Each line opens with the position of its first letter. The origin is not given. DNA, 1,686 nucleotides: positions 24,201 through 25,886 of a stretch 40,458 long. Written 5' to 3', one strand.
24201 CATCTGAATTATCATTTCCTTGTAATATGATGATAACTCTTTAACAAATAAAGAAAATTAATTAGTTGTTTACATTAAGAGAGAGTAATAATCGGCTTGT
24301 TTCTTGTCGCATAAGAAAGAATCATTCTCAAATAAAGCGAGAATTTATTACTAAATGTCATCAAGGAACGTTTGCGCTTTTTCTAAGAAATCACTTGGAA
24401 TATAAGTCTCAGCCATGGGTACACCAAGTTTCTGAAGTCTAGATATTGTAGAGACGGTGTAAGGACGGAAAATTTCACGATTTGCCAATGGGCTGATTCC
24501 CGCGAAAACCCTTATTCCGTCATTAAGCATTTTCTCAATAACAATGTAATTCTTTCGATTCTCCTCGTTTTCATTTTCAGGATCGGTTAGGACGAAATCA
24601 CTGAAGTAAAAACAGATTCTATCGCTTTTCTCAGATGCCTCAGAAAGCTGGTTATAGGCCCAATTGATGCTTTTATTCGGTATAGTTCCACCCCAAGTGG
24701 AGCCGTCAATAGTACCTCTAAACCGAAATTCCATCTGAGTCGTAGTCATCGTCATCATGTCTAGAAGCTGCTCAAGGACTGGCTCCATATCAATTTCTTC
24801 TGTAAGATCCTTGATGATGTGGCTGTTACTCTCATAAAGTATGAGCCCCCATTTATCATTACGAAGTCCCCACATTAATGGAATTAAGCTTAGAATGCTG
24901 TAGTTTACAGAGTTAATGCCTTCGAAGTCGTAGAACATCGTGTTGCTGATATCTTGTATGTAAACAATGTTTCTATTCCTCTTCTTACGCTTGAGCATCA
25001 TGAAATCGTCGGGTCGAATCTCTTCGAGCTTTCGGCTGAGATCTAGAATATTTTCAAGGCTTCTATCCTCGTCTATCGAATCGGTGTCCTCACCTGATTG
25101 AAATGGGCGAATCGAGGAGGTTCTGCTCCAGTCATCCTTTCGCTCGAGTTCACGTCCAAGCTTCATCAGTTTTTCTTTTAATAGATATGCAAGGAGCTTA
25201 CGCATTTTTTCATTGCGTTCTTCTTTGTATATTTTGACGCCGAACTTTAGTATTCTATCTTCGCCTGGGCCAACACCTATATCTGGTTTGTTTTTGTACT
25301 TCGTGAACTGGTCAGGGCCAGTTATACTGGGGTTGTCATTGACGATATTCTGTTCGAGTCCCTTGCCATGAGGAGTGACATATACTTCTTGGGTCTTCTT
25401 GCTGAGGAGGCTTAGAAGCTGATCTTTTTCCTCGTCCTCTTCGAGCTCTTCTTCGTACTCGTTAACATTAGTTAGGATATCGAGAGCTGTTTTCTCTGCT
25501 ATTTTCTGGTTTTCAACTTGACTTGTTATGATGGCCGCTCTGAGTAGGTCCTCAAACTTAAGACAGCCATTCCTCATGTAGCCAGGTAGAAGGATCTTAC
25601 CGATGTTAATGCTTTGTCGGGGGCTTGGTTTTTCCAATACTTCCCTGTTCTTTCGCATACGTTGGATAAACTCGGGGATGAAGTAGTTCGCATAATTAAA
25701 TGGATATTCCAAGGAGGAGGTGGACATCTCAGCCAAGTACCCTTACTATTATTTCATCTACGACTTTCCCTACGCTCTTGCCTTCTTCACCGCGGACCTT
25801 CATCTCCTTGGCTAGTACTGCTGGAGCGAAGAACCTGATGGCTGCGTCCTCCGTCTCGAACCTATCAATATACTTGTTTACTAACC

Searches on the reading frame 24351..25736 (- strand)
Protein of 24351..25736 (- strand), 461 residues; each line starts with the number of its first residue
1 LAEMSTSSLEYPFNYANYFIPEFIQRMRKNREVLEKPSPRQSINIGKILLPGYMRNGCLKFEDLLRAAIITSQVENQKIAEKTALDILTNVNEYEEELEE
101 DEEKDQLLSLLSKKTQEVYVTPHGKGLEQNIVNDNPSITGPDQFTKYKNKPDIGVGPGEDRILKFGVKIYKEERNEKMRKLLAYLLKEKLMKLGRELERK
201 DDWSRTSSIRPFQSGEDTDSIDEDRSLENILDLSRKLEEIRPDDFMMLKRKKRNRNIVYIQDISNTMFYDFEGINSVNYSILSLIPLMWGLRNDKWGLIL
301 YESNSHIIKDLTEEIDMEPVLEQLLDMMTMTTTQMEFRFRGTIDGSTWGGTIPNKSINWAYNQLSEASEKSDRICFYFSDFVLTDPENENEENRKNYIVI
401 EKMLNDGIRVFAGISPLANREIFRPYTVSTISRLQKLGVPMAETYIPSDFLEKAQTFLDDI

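Call 3: search_protein_families(library=pfam, proteins=[window:24351-25736:-], max_evalue=1)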
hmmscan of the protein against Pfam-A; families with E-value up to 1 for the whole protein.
window:24351-25736:- (461 aa): 1 family
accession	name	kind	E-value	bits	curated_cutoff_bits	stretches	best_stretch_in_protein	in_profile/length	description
PF09123.17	DUF1931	-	0.061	14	21.8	0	60-140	28-105/138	Domain of unknown function (DUF1931)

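Call 4: search_protein_families(library=ncbifam, proteins=[window:24351-25736:-], max_evalue=1)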
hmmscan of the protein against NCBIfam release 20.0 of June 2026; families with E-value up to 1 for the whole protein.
window:24351-25736:- (461 aa): 0 families

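Call 16: find_homologous_proteins(query=window:24351-25736:-, max_evalue=0.001)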
Query window:24351-25736:- (461 aa): 220 proteins with E <= 0.001 among 8000 candidates; the best 120 are listed.
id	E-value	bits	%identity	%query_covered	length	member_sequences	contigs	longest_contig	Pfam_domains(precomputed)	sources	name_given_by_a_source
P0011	1.7e-296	1001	98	99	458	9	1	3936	-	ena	-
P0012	2.2e-263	892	83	99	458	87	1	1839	-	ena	-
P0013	1.0e-262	890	84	99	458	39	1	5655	-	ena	-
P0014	4.0e-261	884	83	99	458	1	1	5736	-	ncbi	-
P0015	4.8e-261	884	83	99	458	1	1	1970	-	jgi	jgi:hypothetical protein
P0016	1.4e-260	883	83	99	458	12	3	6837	-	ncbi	-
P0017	2.2e-260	882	82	99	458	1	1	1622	-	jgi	jgi:hypothetical protein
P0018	8.1e-260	880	84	99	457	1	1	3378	-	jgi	jgi:hypothetical protein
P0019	3.7e-259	878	83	99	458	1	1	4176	-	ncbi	-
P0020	1.8e-258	876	83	99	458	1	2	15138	-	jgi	jgi:hypothetical protein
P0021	5.0e-258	874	82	99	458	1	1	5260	-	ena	-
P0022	1.2e-257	873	82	99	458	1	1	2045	-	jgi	jgi:hypothetical protein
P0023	1.1e-256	870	81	99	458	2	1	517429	-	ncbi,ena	-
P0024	9.7e-243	824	76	100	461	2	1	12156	-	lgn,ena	-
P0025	1.2e-228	777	72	98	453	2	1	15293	-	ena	-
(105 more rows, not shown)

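Call 24: find_related_loci(query=A2, collection=genome_contigs, flank=8000)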
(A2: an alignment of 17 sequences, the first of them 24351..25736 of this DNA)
Query A2 (461 aa) in genome_contigs; peptide patterns used: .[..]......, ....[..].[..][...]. (x = any residue, [..] = any of these).
70 stretches matched a pattern; 59 encode a relative of the query (tblastn E <= 1e-3); 59 distinct loci.
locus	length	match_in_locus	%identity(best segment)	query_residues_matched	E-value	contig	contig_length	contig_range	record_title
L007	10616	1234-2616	84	1-461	0e+0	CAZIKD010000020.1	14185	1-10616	MAG TPA_asm: uncultured Candidatus Bathyarchaeia archaeon isolate ERP119294_co4_351 genome assembly, contig: NODE_4150_l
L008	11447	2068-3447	84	2-461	0e+0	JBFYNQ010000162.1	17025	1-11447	MAG: Candidatus Bathyarchaeota archaeon isolate PPR_0093 k121_3675572, whole genome shotgun sequence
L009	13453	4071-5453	84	1-461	0e+0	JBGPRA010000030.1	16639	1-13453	MAG: Candidatus Bathyarchaeia archaeon isolate OBJ1_062018_150_2 k141_1335847_length_16639_cov_16.9284, whole genome sho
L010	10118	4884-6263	83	2-461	0e+0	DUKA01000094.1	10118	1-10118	MAG TPA_asm: Candidatus Bathyarchaeota archaeon isolate UBA8941 contig_22403, whole genome shotgun sequence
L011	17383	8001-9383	84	1-461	0e+0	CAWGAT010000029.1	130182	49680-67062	MAG: Candidatus Bathyarchaeota archaeon isolate MFD04408.bin.2.76 genome assembly, contig: contig_41182, whole genome sh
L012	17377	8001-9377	80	3-461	0e+0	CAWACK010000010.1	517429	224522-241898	MAG: Candidatus Bathyarchaeota archaeon isolate MFD03726.bin.1.105 genome assembly, contig: contig_37540, whole genome s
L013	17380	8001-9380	83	2-461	0e+0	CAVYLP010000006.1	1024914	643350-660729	MAG: Candidatus Bathyarchaeota archaeon isolate MFD01299.bin.1.8 genome assembly, contig: contig_9957, whole genome shot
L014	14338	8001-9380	85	1-460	0e+0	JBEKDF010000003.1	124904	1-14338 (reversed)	MAG: Candidatus Bathyarchaeia archaeon isolate SPRUCE 177 SPRUCE_177_3, whole genome shotgun sequence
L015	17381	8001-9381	79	2-461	0e+0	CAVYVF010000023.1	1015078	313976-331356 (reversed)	MAG: Candidatus Bathyarchaeota archaeon isolate MFD03899.bin.2.91 genome assembly, contig: contig_9121, whole genome sho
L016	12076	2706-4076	72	4-461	0e+0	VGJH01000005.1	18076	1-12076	MAG: Candidatus Bathyarchaeota archaeon isolate K_DeepCast_250m_m2_015 K_DeepCast_250m_m2_015_Ga0194125_10006052, whole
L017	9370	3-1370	66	7-461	0e+0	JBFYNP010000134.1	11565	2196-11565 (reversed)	MAG: Candidatus Bathyarchaeota archaeon isolate PPR_0092 k121_7686784, whole genome shotgun sequence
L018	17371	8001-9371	72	4-461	0e+0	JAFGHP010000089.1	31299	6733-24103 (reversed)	MAG: Candidatus Bathyarchaeota archaeon isolate Zod_Metabat.1465 k87_9968694, whole genome shotgun sequence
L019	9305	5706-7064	63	7-461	0e+0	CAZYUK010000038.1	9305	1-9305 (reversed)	MAG TPA_asm: uncultured Candidatus Bathyarchaeia archaeon isolate SRP098346_co1_156 genome assembly, contig: NODE_9738_l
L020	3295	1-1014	82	124-461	0e+0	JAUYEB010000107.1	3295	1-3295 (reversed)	MAG: Candidatus Bathyarchaeota archaeon isolate C20_metabat.bin.87 C20_k141_759497, whole genome shotgun sequence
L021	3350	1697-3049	58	9-460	0e+0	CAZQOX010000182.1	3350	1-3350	MAG TPA_asm: uncultured Candidatus Bathyarchaeia archaeon isolate binchicken_co89_247 genome assembly, contig: NODE_6495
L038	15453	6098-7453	55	9-460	3e-161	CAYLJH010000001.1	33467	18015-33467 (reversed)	MAG TPA_asm: uncultured Candidatus Bathyarchaeia archaeon isolate binchicken_co132_159 genome assembly, contig: NODE_318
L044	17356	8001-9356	53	9-460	6e-159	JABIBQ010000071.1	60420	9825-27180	MAG: Candidatus Bathyarchaeota archaeon isolate SI048_bin30 k141_156119, whole genome shotgun sequence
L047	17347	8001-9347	52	9-458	1e-155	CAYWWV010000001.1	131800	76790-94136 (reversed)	MAG TPA_asm: uncultured Candidatus Bathyarchaeia archaeon isolate binchicken_co19_455 genome assembly, contig: NODE_50_l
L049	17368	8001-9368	48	4-461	1e-142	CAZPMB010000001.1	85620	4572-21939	MAG TPA_asm: uncultured Candidatus Bathyarchaeia archaeon isolate binchicken_co383_203 genome assembly, contig: NODE_19_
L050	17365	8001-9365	48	4-461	2e-141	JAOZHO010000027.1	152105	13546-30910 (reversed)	MAG: Candidatus Bathyarchaeota archaeon isolate QDN_3 k147_697289, whole genome shotgun sequence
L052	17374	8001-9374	47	4-461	1e-139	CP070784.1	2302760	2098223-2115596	MAG: Candidatus Bathyarchaeota archaeon isolate bin16 chromosome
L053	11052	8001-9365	47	4-461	8e-136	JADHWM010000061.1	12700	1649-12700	MAG: Candidatus Bathyarchaeota archaeon isolate BS750m-G27 BS-750m-C8762, whole genome shotgun sequence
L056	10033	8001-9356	45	4-459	1e-129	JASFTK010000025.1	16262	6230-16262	MAG: Candidatus Bathyarchaeota archaeon isolate D1103U20metaG_Bin_439 D1103U20metaG_FD_scaffold_860_c1, whole genome sho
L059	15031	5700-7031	45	9-459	9e-126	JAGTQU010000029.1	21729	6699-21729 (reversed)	MAG: Candidatus Bathyarchaeota archaeon isolate QZM_B1_bin_55 QZM_B1_bin_55_scaffold_2363_curated, whole genome shotgun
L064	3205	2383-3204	57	9-282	6e-91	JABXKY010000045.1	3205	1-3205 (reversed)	MAG: Candidatus Bathyarchaeota archaeon isolate 40935_Bin_7_Spades NODE_2277_length_3205_cov_0.249351, whole genome shot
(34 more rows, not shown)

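Call 29: predict_structure(alignment_id=A2)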
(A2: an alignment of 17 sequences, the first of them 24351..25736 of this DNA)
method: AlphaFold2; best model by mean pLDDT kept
length: 461 residues; sequences in the alignment: 17
mean_pLDDT: 62.3   pTM: 0.48
mean pLDDT of the five models: 62.3, 62.2, 59.8, 52.0, 50.8
residues with pLDDT >= 90: 3; 70-90: 190; 50-70: 129; < 50: 139
segments of 3 or more residues with pLDDT < 50: 1-7, 91-105, 110-160, 197-218, 220-235, 246-248, 263-266, 341-345, 349-351, 382-388
pLDDT, mean of each block of 10 residues (from residue 1): 45 80 85 77 77 74 84 82 78 27 42 40 32 35 32 37 61 68 62 51 46 46 43 49 50 72 52 62 76 69 58 66 74 63 49 65 79 77 48 74 89 77 69 85 75 84 79
secondary structure, 60 per line:
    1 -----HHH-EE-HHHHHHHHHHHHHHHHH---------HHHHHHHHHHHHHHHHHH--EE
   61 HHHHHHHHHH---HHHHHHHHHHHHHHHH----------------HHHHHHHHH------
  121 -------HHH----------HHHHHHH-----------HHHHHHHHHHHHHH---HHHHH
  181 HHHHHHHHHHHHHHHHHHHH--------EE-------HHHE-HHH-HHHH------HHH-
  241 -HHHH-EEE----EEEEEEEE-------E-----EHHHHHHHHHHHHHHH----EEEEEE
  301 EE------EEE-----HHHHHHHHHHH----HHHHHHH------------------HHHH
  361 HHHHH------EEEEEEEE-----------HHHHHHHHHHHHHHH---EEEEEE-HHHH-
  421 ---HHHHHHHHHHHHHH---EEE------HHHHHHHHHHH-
elements in order: H13-29 H39-56 H61-70 H74-89 H106-114 H141-147 H159-172 H176-200 H227-230 H242-245 E247-249 E254-261 H276-290 E295-302 E309-311 H317-327 H332-338 H357-365 E372-379 H391-405 E409-414 H416-419 H424-437 E441-443 H450-460

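Call 31: search_solved_structures(query=A2, max_evalue=10, show_alignments=2)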
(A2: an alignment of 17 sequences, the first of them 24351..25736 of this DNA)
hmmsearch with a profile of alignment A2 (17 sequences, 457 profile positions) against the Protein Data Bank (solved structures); distinct sequences matched with E-value up to 10: 3.
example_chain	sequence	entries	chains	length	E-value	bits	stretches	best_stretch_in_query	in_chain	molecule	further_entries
6u3w_A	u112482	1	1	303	0.15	13.8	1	132-197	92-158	Coatomer subunit alpha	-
3mv2_A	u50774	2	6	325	0.17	13.6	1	133-197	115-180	Coatomer subunit alpha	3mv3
9l08_A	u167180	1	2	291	0.54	12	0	130-182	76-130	Covalently Connected Cytochrome c555 trimer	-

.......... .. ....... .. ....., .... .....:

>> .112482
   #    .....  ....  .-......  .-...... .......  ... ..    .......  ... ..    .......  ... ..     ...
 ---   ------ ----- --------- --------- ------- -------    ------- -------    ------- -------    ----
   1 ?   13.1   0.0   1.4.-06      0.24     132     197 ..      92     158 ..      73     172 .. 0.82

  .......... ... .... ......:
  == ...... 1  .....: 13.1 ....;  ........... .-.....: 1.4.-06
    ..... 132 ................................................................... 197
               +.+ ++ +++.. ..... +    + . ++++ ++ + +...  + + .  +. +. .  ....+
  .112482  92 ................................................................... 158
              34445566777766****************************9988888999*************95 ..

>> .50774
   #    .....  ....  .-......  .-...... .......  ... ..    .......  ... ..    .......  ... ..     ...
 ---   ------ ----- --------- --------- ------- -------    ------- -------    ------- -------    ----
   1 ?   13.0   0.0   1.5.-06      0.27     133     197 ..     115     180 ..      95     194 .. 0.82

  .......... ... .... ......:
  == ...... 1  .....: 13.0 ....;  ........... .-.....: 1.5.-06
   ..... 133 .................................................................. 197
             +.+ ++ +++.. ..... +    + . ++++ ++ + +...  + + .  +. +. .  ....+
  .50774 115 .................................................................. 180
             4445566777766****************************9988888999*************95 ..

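Call 34: search_protein_families(library=pfam, proteins=[L059:7067-7780:-, L059:7842-8549:-, L049:9662-10498:-, L052:9617-10486:-, L018:9458-10654:+, L047:9750-11021:+, L050:9384-10313:-, L053:9389-10357:-, L019:7239-7628:-, L056:9484-10023:-], max_evalue=0.01)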
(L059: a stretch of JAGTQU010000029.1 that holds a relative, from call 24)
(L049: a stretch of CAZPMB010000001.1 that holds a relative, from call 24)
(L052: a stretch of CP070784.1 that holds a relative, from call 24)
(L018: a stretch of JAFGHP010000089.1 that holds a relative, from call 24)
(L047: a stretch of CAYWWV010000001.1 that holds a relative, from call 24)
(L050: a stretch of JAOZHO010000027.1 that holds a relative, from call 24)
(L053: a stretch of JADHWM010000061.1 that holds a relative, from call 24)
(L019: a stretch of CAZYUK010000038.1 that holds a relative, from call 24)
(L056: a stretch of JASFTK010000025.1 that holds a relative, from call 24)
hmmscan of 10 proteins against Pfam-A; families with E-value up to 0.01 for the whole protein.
L059:7067-7780:- (238 aa): 0 families

L059:7842-8549:- (236 aa): 5 families
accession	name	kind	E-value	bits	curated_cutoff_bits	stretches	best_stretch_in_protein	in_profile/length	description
PF06005.17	ZapB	-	0.00045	21.1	31.5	0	92-126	10-44/71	Cell division protein ZapB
PF04977.20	DivIC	-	0.0013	18.9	28.9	0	36-78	9-51/80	Septum formation initiator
PF03961.19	FapA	-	0.0044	17.1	31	1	48-119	153-229/272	Flagellar Assembly Protein A beta solenoid domain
PF06818.20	Fez1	-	0.0071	17.3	34.4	1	47-120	6-79/199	Fez1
PF07200.18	Mod_r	-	0.009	16.4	30.1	0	53-119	22-87/146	Modifier of rudimentary (Mod(r)) protein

L049:9662-10498:- (279 aa): 1 family
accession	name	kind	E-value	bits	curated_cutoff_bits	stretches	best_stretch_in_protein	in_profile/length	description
PF01996.21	F420_ligase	-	4.1e-14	53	25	1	10-172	2-151/218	F420-0:Gamma-glutamyl ligase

L052:9617-10486:- (290 aa): 1 family
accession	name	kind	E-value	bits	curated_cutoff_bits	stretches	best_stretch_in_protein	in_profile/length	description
PF01996.21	F420_ligase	-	1.6e-15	57.7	25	1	19-181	2-151/218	F420-0:Gamma-glutamyl ligase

L018:9458-10654:+ (399 aa): 1 family
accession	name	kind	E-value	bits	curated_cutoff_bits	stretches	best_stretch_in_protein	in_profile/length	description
PF00368.23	HMG-CoA_red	-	2.9e-83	280.4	27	1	54-395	11-360/368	Hydroxymethylglutaryl-coenzyme A reductase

L047:9750-11021:+ (424 aa): 1 family
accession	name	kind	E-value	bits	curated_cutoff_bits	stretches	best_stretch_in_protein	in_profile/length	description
PF04015.17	DUF362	-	7.6e-16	59.2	24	1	265-366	102-199/200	Domain of unknown function (DUF362)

L050:9384-10313:- (310 aa): 4 families
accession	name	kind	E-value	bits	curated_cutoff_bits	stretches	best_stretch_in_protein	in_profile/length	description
PF00583.31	Acetyltransf_1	-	1.1e-09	39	20.7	1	222-297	40-116/116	Acetyltransferase (GNAT) family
PF13508.13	Acetyltransf_7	-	5.2e-07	30.4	27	1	218-298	7-83/84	Acetyltransferase (GNAT) domain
PF08445.16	FR47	-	0.0011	19.3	22.1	1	240-300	21-80/86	FR47-like protein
PF13673.13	Acetyltransf_10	-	0.0021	18.5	23.6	1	242-301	53-111/128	Acetyltransferase (GNAT) domain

L053:9389-10357:- (323 aa): 4 families
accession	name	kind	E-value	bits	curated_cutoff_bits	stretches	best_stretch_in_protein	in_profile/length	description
PF00583.31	Acetyltransf_1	-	2.2e-10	41.3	20.7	1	229-310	34-116/116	Acetyltransferase (GNAT) family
PF13508.13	Acetyltransf_7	-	4.6e-07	30.6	27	1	235-312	10-84/84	Acetyltransferase (GNAT) domain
PF08445.16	FR47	-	9.5e-05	22.7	22.1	1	253-319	21-85/86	FR47-like protein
PF13673.13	Acetyltransf_10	-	0.0027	18.1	23.6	1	236-313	39-110/128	Acetyltransferase (GNAT) domain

L019:7239-7628:- (130 aa): 6 families
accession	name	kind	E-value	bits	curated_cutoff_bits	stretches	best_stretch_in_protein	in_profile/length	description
PF07883.17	Cupin_2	-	3.7e-13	49.4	27.2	1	54-115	2-63/70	Cupin domain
PF02311.25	AraC_binding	-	1.3e-09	38.4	21.1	1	64-118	17-73/135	AraC-like ligand binding domain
PF21621.3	MPI_cupin_dom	-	7.6e-05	23.1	27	1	63-107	22-66/79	Mannose-6-phosphate isomerase, cupin domain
PF03079.20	ARD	-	0.00011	22.9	27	1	66-117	88-144/157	ARD/ARD' family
PF00190.28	Cupin_1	-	0.00015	21.8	22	1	53-125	36-116/151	Cupin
PF22200.2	ExsA_N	-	0.0088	16.8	27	0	73-103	3-33/136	ExsA N-terminal regulatory domain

L056:9484-10023:- (180 aa): 2 families
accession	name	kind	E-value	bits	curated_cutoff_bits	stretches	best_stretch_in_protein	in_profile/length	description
PF13578.12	Methyltransf_24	-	5.6e-12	46.9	26.3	1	28-136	2-104/105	Methyltransferase domain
PF01596.23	Methyltransf_3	-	3.5e-06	26.9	22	1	14-139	36-157/204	O-methyltransferase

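Call 35: fold_search(model_id=the predicted structure, library=pdb)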
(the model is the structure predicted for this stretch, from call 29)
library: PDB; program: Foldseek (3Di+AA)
matches with E <= 10: 1179; with E <= 0.001: 38
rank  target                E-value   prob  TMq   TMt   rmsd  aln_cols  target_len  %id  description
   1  9pd3_E                6.4e-06  1.00  0.25  0.33   6.3       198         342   18  NER dual incision complex - DuIS (released 2026-02-18)
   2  5ivw_0                1.0e-05  1.00  0.26  0.53   5.8       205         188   18  Human core TFIIH bound to DNA within the PIC (released 2016-05-18)
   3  7o4i_6                1.1e-05  1.00  0.25  0.31   6.8       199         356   13  Yeast RNA polymerase II transcription pre-initiation complex with initial transcription bubble (released 2021-06-16)
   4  8ebu_E                1.2e-05  1.00  0.26  0.31   5.7       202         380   18  XPC release from Core7-XPA-DNA (Cy5) (released 2023-04-19)
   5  9a88_D                1.3e-05  1.00  0.25  0.29   9.2       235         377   16  Structure of the pre-incision complex in nucleotide excision repair   (released 2024-10-09)
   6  9pd5_E                1.3e-05  1.00  0.25  0.30  17.0       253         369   16  NER dual incision complex - NoF (released 2026-02-18)
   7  4wfq                  1.6e-05  1.00  0.25  0.52   6.4       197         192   13  Crystal structure of TFIIH subunit (released 2015-02-18)
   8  9pd4_E                2.1e-05  1.00  0.26  0.34   6.6       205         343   18  NER dual incision complex - DuIM (released 2026-02-18)
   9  8ebt_E                2.1e-05  1.00  0.27  0.32  15.6       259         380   17  XPA repositioning Core7 of TFIIH relative to XPC-DNA lesion (Cy5) (released 2023-04-19)
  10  7o4k_6                2.4e-05  1.00  0.24  0.30   6.9       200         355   13  Yeast TFIIH in the contracted state within the pre-initiation complex (released 2021-06-16)
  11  8ebs_E                2.6e-05  1.00  0.26  0.32   5.6       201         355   15  Initial DNA-lesion (Cy5) binding by XPC and TFIIH (released 2023-04-19)
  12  7o4l_6                3.0e-05  1.00  0.24  0.28   6.8       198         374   14  Yeast TFIIH in the expanded state within the pre-initiation complex (released 2021-06-16)
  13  7zs9_6                3.0e-05  1.00  0.24  0.27   6.8       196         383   13  Yeast RNA polymerase II transcription pre-initiation complex with the +1 nucleosome (complex A) (released 2022-11-16)
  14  7lbm_a                3.3e-05  1.00  0.23  0.31   8.9       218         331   17  Structure of the human Mediator-bound transcription pre-initiation complex (released 2021-03-24)
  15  6nmi_E                3.3e-05  1.00  0.23  0.28   9.0       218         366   18  Cryo-EM structure of the human TFIIH core complex (released 2019-03-13)
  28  9qh6_G                6.0e-04  1.00  0.29  0.43  10.0       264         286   14  NorQ in complex with NorD VWA domain from Paracoccus denitrificans (released 2026-03-25)
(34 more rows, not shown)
